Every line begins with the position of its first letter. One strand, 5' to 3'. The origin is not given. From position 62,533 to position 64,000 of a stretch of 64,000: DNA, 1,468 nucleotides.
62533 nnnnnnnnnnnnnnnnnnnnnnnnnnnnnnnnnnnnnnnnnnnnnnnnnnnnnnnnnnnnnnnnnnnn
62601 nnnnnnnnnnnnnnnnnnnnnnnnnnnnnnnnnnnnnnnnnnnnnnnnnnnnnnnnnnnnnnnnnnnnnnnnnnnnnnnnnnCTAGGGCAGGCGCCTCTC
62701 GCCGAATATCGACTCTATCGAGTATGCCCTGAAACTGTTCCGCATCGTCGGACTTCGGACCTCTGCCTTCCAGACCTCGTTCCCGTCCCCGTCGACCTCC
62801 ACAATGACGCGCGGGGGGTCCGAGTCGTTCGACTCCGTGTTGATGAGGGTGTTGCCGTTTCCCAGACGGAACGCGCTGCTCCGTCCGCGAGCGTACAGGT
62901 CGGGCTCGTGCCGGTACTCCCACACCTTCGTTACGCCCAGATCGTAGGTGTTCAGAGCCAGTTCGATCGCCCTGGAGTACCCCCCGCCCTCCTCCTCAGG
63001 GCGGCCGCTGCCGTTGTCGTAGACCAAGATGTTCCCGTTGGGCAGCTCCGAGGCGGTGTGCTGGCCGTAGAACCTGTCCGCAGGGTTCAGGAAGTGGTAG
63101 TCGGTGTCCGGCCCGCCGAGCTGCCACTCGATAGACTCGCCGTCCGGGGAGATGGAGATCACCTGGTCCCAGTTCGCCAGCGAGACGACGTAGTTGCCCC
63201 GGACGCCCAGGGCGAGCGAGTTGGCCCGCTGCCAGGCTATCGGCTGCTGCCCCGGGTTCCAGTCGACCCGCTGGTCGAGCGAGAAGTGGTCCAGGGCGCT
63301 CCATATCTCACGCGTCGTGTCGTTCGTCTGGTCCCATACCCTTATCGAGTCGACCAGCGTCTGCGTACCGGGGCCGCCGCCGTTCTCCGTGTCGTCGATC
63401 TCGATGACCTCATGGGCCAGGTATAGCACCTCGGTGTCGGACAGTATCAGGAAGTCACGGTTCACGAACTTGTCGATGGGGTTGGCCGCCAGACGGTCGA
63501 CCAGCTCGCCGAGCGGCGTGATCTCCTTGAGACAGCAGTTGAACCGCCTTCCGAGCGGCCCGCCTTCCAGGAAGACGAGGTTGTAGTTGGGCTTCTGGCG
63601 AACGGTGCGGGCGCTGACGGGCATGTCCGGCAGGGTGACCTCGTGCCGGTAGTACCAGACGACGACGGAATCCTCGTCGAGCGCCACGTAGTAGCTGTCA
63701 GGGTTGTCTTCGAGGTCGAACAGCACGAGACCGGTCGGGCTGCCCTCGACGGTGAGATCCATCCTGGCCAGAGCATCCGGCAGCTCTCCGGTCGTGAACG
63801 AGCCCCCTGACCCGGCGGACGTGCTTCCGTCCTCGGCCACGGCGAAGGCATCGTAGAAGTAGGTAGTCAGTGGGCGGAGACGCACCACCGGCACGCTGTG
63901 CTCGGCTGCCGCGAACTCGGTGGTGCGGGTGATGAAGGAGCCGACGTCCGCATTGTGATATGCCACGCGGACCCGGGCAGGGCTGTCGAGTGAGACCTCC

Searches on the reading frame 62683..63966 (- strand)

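Call 71: search_protein_families(library=pfam, proteins=[window:62683-63966:-], max_evalue=0.1)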
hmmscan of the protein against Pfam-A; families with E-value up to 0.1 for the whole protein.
window:62683-63966:- (427 aa): 4 families
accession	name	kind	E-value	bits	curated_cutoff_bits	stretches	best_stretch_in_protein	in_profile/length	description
PF05935.17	Arylsulfotrans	-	1.8e-18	67.1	24.2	1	79-403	15-363/374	Arylsulfotransferase (ASST)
PF14269.12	Arylsulfotran_2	-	1.8e-14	54.3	27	1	176-403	67-300/301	Arylsulfotransferase (ASST)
PF22701.2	Mala_s_1-like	-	0.0089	16.2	27.5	0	252-316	94-146/195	Mal s 1 allergenic protein-like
PF14781.12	BBS2_N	-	0.095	13.1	26.3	0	57-97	59-98/107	Ciliary BBSome complex subunit 2, N-terminal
